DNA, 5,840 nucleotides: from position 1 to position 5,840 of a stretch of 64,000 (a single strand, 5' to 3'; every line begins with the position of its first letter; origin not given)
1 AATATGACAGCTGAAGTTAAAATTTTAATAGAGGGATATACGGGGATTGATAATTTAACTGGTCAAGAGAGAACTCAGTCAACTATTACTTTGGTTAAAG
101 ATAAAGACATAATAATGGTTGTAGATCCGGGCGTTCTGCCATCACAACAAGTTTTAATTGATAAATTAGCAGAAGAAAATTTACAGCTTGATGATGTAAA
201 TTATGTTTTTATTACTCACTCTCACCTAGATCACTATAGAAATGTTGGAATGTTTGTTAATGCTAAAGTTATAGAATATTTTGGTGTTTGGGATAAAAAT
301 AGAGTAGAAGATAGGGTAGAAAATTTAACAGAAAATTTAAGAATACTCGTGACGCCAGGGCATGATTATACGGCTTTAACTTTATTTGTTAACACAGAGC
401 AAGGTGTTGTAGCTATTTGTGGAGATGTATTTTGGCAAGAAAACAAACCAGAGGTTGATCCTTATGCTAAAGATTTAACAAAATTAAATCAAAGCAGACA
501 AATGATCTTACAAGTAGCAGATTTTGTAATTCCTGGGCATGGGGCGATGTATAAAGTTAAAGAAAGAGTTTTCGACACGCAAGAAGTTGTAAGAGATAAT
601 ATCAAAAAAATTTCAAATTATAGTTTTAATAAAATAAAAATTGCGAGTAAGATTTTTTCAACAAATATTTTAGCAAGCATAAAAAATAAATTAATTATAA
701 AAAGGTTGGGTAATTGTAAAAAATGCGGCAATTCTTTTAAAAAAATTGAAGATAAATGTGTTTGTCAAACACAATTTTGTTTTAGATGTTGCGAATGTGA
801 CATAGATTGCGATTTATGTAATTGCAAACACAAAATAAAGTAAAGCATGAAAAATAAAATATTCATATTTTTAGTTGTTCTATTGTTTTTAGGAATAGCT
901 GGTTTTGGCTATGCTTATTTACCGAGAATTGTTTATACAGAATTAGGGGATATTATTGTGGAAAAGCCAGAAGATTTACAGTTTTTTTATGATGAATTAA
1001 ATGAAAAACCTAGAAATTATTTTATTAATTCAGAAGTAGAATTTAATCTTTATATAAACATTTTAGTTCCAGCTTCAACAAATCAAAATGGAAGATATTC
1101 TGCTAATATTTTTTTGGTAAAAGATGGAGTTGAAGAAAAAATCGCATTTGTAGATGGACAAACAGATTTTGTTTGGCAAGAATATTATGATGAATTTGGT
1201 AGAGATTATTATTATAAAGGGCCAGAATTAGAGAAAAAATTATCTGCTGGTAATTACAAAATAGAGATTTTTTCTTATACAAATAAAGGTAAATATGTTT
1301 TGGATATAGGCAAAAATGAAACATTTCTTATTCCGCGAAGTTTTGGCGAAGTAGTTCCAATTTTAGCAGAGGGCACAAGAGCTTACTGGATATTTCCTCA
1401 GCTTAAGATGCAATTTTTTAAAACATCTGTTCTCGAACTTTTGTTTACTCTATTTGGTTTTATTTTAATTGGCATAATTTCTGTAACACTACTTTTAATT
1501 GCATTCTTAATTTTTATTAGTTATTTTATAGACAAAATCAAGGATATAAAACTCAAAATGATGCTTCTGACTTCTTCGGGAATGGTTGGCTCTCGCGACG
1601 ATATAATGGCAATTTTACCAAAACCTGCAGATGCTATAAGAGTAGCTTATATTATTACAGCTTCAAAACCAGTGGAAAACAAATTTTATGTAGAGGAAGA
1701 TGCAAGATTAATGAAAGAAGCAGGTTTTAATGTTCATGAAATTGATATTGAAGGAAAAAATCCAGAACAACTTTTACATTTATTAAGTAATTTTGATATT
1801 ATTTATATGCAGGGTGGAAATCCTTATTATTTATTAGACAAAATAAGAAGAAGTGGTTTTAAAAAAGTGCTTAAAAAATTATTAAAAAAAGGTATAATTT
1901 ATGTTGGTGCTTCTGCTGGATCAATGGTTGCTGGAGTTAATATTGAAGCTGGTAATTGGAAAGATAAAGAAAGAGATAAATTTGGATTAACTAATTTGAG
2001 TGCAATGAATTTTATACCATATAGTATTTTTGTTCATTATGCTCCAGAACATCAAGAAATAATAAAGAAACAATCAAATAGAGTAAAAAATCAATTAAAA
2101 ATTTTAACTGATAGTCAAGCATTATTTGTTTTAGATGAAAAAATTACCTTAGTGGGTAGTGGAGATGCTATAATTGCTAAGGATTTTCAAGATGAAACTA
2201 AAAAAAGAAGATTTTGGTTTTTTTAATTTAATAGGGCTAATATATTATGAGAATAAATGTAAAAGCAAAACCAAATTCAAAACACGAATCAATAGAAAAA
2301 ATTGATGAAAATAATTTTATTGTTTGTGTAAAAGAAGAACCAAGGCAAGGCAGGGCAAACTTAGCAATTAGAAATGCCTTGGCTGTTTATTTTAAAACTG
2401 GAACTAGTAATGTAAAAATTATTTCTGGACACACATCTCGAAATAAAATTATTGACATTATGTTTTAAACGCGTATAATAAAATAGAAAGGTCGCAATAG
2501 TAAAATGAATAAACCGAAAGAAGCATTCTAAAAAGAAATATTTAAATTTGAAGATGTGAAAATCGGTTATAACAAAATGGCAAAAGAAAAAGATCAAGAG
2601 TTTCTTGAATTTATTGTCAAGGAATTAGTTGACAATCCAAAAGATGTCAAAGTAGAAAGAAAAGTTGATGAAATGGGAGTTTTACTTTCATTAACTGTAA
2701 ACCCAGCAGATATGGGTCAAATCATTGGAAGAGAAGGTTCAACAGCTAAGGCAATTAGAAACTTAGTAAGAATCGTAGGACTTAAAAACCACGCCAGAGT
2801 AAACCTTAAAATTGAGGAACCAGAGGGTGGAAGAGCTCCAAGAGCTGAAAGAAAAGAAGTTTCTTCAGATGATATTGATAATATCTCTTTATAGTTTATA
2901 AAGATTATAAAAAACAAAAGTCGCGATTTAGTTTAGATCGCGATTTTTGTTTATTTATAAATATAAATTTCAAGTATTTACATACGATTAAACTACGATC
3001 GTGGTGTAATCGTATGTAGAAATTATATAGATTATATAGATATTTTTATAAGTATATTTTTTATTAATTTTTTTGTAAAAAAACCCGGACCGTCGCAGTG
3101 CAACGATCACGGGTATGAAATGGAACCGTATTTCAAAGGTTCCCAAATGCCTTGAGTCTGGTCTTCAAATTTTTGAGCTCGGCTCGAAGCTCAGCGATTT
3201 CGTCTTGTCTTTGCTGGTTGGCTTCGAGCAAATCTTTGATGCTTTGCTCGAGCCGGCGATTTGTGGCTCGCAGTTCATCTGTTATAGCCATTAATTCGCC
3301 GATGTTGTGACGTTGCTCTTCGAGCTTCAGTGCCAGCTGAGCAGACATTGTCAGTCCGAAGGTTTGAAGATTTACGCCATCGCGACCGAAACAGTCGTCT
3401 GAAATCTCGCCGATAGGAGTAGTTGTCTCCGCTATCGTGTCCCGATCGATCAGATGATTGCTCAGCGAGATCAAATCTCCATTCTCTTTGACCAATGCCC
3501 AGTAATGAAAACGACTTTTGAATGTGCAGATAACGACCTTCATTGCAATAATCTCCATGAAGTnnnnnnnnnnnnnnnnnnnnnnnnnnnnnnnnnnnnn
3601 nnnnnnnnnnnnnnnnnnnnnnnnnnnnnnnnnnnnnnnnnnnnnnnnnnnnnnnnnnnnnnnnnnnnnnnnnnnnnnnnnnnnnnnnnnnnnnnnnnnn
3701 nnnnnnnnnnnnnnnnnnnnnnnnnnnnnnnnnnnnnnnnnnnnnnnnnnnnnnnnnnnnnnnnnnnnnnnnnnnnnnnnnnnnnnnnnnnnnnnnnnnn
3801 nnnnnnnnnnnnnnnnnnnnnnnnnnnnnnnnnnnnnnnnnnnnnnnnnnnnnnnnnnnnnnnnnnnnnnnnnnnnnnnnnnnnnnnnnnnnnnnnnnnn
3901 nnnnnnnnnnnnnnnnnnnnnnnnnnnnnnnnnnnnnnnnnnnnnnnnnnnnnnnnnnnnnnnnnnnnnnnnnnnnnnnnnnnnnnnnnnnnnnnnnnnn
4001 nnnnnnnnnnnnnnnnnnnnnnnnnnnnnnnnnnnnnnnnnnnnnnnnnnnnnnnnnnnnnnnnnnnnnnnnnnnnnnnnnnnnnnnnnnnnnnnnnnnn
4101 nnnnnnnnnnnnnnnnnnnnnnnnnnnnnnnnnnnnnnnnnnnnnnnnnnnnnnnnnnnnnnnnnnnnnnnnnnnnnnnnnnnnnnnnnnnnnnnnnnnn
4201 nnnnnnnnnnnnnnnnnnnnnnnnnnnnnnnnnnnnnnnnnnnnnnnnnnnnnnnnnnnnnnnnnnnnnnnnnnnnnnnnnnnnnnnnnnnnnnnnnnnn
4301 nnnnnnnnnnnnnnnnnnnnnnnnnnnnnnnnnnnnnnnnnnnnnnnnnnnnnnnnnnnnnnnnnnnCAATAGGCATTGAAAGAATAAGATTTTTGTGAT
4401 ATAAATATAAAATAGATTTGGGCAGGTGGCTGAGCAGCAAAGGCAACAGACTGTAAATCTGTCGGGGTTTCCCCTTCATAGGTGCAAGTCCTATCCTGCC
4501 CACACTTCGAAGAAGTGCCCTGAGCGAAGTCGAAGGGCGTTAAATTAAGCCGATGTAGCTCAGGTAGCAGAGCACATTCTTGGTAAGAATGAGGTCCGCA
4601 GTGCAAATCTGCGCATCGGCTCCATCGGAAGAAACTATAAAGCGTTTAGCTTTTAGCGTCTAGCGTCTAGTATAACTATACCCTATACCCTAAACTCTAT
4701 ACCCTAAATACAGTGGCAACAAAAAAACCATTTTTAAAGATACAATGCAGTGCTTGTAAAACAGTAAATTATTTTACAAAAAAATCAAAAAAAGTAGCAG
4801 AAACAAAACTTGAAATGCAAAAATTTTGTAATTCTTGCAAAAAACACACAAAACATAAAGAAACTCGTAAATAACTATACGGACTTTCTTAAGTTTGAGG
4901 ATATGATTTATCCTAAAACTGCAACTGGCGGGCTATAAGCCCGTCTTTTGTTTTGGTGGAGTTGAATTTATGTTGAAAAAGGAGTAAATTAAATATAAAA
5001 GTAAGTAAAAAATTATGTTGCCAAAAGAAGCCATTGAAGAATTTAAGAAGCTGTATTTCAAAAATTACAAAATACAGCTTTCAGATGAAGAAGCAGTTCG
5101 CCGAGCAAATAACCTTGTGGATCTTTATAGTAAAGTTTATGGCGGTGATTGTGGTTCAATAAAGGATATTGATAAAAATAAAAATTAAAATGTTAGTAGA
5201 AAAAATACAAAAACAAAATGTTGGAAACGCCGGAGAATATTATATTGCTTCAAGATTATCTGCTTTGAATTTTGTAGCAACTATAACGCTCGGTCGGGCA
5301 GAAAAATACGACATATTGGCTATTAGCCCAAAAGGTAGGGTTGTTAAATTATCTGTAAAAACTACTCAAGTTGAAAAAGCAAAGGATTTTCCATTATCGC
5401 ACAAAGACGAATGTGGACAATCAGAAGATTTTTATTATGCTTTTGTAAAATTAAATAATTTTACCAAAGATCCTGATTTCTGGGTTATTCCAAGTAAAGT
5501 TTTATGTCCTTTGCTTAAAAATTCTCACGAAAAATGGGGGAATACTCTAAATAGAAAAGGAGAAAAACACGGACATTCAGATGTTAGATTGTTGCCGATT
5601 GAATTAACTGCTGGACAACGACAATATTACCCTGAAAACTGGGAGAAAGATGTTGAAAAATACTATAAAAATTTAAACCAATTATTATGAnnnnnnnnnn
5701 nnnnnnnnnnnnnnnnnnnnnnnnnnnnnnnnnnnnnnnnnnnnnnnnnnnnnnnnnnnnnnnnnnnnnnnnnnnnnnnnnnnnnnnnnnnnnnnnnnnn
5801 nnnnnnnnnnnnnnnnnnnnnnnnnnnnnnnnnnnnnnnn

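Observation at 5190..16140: Restriction/DISARM-like island with an unusual PLD-SNF2 fusion, a giant gamma-class MTase and a 1186-aa unknown partner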

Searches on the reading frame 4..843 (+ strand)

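Call 80: search_protein_families(library=pfam, proteins=[window:4-843:+], max_evalue=0.001)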
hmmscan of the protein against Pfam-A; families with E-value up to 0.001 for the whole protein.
window:4-843:+ (279 aa): 2 families
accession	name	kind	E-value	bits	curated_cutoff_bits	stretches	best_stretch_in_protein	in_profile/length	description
PF00753.33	Lactamase_B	-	4.2e-17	63.2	22.7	1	24-96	4-75/196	Metallo-beta-lactamase superfamily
PF12706.13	Lactamase_B_2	-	0.00096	19.2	27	0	40-86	5-52/200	Beta-lactamase superfamily domain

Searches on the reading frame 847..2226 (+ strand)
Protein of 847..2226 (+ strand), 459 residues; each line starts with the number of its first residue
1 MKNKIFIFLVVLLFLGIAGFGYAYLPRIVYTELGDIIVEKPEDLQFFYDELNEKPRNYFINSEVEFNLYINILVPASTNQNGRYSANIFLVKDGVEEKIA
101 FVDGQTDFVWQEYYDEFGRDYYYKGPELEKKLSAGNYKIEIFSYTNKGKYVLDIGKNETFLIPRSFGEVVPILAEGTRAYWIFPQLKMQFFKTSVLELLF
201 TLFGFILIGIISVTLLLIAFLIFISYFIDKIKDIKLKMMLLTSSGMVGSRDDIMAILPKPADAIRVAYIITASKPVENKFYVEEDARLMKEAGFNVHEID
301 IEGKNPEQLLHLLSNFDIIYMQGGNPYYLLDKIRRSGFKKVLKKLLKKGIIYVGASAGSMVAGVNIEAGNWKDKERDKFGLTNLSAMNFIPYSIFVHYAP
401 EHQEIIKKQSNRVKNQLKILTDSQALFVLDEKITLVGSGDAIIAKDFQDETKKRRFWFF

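Call 80: search_protein_families(library=pfam, proteins=[window:847-2226:+], max_evalue=0.001)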
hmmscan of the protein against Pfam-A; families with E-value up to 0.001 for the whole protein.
window:847-2226:+ (459 aa): 1 family
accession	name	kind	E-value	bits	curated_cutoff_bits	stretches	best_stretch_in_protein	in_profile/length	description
PF03575.23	Peptidase_S51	-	1.3e-29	103.8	23.9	1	240-435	2-205/206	Peptidase family S51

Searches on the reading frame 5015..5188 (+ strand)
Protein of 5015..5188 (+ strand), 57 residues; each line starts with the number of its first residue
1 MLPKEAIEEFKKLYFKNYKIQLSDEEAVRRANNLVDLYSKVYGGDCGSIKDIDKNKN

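Call 80: search_protein_families(library=pfam, proteins=[window:5015-5188:+], max_evalue=0.001)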
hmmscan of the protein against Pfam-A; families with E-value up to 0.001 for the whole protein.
window:5015-5188:+ (57 aa): 0 families

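Call 89: search_protein_families(library=padloc, proteins=[window:5015-5188:+], max_evalue=0.001)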
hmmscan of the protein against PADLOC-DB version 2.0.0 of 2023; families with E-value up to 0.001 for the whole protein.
window:5015-5188:+ (57 aa): 0 families

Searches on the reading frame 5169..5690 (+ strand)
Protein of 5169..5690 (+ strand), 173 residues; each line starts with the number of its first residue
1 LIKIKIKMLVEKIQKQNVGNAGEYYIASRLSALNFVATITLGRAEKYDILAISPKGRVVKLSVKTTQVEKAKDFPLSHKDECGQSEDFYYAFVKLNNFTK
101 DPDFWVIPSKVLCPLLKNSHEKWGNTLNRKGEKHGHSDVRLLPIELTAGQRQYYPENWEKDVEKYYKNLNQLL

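Call 4: search_protein_families(library=pfam, proteins=[window:5169-5690:+], max_evalue=0.01)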
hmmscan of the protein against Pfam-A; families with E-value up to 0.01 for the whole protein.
window:5169-5690:+ (173 aa): 1 family
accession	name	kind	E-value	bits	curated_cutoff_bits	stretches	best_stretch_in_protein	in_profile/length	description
PF11645.14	PDDEXK_5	-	0.0092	16.4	26.1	0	14-71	2-58/138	PD-(D/E)XK endonuclease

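Call 5: search_protein_families(library=padloc, proteins=[window:5169-5690:+], max_evalue=0.01)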
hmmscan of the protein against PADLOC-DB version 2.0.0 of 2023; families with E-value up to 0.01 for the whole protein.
window:5169-5690:+ (173 aa): 1 family
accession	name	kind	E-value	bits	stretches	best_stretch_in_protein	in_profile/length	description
PDLC05008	PDC-S36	-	1.3e-05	23.1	1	42-109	194-262/280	-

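Call 6: search_protein_families(library=ncbifam, proteins=[window:5169-5690:+], max_evalue=0.01)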
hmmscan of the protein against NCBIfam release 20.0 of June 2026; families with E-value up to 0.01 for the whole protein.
window:5169-5690:+ (173 aa): 0 families

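Call 81: find_homologous_proteins(query=window:5190-5690:+)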
Query window:5190-5690:+ (166 aa): 322 proteins with E <= 0.001 among 339 candidates; the best 120 are listed.
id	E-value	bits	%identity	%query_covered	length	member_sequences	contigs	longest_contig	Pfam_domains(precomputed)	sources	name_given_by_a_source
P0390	5.9e-108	376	100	100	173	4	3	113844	-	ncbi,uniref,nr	ncbi:MAG: hypothetical protein A2360_03760 [Candidatus Staskawiczbacteria bacterium RIFOXYB1_FULL_32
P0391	1.7e-85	303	78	100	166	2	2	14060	PF11645.15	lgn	-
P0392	1.4e-84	300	78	100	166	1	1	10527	PF11645.15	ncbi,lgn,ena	-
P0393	1.6e-84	300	78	100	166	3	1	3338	PF11645.15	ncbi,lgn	-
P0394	2.1e-83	296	77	100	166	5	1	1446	PF11645.15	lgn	-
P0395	4.5e-82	292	77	98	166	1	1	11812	PF11645.15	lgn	-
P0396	6.1e-79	281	72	100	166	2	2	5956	PF11645.15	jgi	jgi:hypothetical protein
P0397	2.5e-77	276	71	100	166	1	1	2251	PF11645.15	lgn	-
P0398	4.8e-76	272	70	98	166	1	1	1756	PF11645.15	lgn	-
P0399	4.4e-74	266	68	100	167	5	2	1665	-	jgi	jgi:hypothetical protein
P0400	6.6e-74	265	69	100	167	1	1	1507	-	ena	-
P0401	1.1e-73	264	66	100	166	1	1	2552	-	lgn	-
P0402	1.5e-73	264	72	98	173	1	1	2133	PF11645.15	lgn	-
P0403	1.7e-72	260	69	100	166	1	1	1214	-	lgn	-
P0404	3.6e-72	259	67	100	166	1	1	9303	-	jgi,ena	-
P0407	9.8e-72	258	67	99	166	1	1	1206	PF11645.15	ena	-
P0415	9.5e-71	255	68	96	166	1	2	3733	PF11645.15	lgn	-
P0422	1.8e-70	254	67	100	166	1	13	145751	-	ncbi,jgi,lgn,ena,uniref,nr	ncbi:MAG: hypothetical protein UR85_C0002G0036 [Candidatus Nomurabacteria bacterium GW2011_GWF2_35_6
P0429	4.9e-70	252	69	98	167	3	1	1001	PF11645.15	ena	-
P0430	6.0e-70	252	66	100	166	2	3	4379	PF11645.15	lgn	-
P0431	9.8e-70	252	67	100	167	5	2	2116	PF11645.15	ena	-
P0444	7.6e-69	249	68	99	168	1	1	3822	PF11645.15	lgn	-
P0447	1.4e-68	248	68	98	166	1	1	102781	PF11645.15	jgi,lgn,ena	-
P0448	1.7e-68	247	65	100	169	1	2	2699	PF11645.15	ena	-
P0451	1.9e-68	247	65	99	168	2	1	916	PF11645.15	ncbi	-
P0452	2.9e-68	247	65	99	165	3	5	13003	PF11645.15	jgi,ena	-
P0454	3.7e-68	246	65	99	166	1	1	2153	PF11645.15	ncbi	-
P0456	3.8e-68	246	66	98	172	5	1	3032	PF11645.15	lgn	-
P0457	4.2e-68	246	63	100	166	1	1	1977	PF11645.15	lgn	-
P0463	1.5e-67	244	66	97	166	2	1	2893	PF11645.15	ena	-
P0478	6.1e-67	242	66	97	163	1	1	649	PF11645.15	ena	-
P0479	6.5e-67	242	66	98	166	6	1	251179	PF11645.15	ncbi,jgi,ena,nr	ncbi:MAG TPA: group I intron-associated PD-(D/E)XK endonuclease [Candidatus Woesebacteria bacterium]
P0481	9.0e-67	242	63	100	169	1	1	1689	PF11645.15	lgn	-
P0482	9.2e-67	242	66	100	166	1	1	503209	-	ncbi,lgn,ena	-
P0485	1.3e-66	241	66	98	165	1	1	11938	PF11645.15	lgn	-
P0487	2.2e-66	241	64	100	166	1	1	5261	PF11645.15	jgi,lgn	-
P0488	2.6e-66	240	66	100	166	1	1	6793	PF11645.15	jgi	-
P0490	3.9e-66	240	64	100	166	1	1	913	PF11645.15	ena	-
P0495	7.0e-66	239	66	100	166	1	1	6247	PF11645.15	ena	-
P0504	3.4e-65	237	64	97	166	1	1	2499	PF11645.15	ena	-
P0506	6.3e-65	236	64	98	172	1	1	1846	PF11645.15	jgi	jgi:hypothetical protein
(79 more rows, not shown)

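Call 82: find_encoding_contigs(protein=P0422, flank=5000, max_places=3)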
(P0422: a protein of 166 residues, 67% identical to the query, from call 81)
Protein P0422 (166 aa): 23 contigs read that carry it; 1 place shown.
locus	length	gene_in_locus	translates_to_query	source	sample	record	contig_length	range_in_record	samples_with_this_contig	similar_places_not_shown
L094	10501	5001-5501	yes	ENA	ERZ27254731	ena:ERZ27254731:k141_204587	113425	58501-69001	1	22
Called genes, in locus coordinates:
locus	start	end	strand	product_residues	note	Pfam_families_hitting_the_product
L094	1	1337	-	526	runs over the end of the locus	PF00239:Resolvase, PF07508:Recombinase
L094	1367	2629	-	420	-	PF13481:AAA_25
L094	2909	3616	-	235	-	-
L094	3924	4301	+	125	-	-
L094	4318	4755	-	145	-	-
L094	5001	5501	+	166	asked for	-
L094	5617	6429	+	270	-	PF00075:RNase_H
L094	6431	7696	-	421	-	PF00145:DNA_methylase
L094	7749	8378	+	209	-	PF09195:Endonuc-BglII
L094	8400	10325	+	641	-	-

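Call 83: find_encoding_contigs(protein=P0482, flank=5000, max_places=2)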
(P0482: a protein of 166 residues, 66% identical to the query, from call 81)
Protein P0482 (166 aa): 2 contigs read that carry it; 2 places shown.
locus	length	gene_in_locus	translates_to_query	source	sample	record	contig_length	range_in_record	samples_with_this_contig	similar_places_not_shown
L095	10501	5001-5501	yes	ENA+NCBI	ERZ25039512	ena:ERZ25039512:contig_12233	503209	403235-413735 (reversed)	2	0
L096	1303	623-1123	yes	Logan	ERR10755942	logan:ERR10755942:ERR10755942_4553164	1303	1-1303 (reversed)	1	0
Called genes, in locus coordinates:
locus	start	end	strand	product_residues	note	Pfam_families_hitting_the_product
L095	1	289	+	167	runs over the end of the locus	PF04191:PEMT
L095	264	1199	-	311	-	PF00294:PfkB, PF08543:Phos_pyr_kin (weak)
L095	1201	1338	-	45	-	-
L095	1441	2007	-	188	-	-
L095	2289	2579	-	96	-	-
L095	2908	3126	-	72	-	PF21748:UPF0150 (weak)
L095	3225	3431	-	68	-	-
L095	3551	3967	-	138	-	-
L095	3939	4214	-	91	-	-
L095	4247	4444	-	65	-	-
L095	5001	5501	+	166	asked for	-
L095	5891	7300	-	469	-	PF05598:DUF772, PF01609:DDE_Tnp_1 (weak), PF13751:DDE_Tnp_1_6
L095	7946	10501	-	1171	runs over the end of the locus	PF01869:BcrAD_BadFG, PF09989:DUF2229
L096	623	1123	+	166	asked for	-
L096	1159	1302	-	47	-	?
